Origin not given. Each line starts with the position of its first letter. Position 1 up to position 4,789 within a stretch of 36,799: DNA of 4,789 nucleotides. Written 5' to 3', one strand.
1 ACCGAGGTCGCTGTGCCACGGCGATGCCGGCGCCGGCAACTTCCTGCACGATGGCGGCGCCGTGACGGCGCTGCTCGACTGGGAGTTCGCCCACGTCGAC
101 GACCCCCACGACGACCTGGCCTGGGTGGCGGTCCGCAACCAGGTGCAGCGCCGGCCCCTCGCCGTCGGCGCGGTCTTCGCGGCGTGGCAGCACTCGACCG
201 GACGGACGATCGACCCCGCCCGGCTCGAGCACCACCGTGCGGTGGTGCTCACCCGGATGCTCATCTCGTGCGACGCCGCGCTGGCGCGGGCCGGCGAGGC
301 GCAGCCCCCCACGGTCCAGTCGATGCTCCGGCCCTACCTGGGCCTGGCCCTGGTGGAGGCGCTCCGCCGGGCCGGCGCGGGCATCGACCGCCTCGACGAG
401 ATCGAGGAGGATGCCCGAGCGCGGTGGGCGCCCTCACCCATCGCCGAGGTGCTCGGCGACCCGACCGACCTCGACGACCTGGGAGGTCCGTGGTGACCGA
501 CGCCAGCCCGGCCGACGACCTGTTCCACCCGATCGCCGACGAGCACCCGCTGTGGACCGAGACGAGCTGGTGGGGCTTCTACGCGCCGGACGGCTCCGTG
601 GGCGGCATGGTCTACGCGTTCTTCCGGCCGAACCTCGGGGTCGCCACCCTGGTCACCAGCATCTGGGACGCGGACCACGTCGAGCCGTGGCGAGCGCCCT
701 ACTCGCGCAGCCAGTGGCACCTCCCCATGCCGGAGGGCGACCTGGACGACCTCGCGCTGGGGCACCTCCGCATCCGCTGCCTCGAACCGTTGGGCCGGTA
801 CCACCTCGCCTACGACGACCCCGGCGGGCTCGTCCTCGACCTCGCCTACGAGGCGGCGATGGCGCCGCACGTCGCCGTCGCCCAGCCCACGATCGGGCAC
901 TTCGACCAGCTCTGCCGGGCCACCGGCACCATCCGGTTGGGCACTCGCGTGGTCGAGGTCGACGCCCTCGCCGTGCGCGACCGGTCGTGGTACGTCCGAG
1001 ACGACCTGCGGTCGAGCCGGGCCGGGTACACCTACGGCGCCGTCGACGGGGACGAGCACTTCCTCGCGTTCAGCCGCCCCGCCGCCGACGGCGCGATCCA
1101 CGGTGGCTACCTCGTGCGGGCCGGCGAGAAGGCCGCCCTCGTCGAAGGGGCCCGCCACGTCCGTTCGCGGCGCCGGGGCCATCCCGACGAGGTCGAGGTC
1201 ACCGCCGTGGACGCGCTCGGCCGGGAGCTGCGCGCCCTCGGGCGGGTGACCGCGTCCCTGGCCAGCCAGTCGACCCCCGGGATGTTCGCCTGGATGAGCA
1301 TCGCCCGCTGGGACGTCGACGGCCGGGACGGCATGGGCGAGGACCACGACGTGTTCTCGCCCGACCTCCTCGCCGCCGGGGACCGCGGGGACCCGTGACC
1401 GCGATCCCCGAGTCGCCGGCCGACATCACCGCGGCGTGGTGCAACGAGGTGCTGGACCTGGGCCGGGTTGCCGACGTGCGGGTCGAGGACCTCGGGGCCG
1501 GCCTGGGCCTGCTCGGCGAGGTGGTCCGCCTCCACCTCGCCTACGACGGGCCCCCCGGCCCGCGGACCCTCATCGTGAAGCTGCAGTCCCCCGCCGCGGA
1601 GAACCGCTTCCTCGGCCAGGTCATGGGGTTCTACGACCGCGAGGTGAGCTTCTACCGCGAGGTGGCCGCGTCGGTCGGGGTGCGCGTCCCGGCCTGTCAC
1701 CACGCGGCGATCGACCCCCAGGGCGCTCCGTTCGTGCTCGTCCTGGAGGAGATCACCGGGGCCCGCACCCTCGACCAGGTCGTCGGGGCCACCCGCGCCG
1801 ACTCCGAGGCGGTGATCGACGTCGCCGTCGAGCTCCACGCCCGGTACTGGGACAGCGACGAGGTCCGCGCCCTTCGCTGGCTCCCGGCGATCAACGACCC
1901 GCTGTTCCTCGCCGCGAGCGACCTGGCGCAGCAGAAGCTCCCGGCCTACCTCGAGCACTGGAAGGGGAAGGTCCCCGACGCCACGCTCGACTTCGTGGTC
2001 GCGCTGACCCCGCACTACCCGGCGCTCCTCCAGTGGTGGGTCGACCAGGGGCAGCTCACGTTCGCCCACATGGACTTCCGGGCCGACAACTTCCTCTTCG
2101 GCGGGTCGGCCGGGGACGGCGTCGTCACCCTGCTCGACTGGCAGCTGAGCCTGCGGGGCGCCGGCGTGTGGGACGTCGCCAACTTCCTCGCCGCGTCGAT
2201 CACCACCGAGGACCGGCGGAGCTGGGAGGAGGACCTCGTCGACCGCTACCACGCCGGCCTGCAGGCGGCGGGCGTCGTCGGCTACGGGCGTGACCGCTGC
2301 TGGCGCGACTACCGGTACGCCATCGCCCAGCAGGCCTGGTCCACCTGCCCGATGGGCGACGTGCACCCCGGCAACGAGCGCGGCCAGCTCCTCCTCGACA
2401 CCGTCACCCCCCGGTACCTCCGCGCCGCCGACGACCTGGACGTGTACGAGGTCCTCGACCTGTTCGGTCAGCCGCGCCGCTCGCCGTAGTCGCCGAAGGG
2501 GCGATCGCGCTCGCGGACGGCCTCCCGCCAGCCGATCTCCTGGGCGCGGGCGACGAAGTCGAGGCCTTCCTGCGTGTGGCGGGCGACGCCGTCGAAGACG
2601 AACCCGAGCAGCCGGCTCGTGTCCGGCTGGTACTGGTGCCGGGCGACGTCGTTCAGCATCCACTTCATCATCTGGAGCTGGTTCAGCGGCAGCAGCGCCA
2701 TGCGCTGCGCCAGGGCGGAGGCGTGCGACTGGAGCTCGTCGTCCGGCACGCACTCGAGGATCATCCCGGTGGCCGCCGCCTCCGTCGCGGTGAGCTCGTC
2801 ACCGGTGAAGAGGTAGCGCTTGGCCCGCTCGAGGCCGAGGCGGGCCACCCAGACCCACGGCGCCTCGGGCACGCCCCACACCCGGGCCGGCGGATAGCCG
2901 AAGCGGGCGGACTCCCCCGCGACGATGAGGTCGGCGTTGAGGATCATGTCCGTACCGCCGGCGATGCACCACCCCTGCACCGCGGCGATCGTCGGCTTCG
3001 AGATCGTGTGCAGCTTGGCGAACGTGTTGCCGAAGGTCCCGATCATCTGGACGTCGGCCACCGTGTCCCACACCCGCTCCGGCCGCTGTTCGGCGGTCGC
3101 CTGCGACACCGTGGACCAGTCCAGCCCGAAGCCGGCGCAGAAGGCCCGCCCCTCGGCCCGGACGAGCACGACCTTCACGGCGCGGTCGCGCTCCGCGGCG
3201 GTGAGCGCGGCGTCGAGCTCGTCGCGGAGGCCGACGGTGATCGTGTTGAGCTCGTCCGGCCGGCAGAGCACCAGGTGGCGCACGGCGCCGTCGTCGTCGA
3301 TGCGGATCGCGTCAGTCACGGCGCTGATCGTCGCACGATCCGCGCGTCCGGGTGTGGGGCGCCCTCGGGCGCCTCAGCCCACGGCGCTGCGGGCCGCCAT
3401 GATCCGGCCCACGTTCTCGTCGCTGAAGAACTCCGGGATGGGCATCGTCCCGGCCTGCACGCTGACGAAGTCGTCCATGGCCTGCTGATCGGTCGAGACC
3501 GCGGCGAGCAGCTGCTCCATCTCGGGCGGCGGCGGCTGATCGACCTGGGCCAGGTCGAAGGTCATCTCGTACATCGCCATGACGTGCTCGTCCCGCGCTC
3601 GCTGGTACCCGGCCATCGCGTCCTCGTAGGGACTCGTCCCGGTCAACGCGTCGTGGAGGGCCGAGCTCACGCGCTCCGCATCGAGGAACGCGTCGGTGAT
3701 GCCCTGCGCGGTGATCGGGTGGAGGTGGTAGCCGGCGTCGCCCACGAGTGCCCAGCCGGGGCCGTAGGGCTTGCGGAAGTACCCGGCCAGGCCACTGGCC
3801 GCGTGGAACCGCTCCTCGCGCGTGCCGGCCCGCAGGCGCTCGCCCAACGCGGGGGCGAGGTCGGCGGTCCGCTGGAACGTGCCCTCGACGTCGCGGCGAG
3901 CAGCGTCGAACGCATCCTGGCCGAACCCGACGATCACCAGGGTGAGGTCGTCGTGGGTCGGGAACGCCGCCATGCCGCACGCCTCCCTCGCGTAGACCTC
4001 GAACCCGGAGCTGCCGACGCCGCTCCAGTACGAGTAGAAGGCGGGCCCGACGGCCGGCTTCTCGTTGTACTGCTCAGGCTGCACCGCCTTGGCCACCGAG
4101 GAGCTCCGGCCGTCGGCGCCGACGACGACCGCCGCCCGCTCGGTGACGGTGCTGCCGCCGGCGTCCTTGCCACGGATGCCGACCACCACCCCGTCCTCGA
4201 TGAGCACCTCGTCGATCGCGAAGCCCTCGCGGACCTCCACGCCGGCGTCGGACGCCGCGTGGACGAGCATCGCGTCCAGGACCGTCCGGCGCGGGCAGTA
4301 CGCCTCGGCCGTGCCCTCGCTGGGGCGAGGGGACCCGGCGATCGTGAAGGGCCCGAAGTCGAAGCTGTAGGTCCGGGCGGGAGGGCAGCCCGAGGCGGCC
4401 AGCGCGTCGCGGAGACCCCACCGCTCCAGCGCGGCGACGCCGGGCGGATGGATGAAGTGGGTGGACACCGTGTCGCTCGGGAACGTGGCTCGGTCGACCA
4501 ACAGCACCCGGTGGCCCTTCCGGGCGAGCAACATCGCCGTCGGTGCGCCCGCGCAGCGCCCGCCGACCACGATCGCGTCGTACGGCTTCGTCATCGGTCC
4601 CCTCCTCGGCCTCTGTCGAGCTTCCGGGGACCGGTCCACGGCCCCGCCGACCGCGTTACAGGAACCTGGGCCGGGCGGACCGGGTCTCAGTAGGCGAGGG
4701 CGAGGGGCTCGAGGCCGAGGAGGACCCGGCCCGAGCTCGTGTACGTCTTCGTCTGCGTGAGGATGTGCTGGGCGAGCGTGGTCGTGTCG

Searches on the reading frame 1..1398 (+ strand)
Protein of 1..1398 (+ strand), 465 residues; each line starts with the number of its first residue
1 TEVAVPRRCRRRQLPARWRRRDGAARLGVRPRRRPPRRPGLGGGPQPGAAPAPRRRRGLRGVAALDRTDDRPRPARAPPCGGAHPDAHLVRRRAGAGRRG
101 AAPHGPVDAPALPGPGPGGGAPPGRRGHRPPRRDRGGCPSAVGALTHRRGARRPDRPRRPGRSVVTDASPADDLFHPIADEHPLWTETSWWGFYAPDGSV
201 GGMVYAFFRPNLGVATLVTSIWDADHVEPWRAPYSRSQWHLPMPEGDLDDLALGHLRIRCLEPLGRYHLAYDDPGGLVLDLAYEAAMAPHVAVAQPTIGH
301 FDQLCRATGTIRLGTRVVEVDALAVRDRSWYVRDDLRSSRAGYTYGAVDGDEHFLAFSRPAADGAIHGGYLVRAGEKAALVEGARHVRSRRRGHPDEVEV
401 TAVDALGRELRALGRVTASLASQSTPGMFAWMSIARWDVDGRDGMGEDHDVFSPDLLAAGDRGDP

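Call 60: search_protein_families(library=pfam, proteins=[window:1-1398:+], max_evalue=0.001)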
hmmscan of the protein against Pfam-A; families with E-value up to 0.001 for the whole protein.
window:1-1398:+ (465 aa): 2 families
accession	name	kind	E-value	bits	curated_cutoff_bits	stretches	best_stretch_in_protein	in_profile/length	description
PF23212.2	DUF7064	-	2.9e-06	28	24.7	1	344-446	11-118/126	Domain of unknown function (DUF7064)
PF23213.1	DUF7065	-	8.4e-05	23.1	27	1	183-331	27-181/183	Domain of unknown function (DUF7065)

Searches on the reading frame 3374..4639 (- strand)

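Call 60: search_protein_families(library=pfam, proteins=[window:3374-4639:-], max_evalue=0.001)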
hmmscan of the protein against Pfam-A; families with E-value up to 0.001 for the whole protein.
window:3374-4639:- (421 aa): 4 families
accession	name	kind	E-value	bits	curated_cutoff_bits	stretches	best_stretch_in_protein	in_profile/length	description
PF01494.25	FAD_binding_3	-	2.2e-20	73.6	22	1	21-358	3-347/349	FAD binding domain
PF01266.30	DAO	-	1.5e-08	35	27.9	0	21-57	1-37/353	FAD dependent oxidoreductase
PF00890.30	FAD_binding_2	-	6.2e-06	26.1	20.4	0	68-189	91-216/414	FAD binding domain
PF12831.13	FAD_oxidored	-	0.00013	21.9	27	0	21-53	1-33/416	FAD dependent oxidoreductase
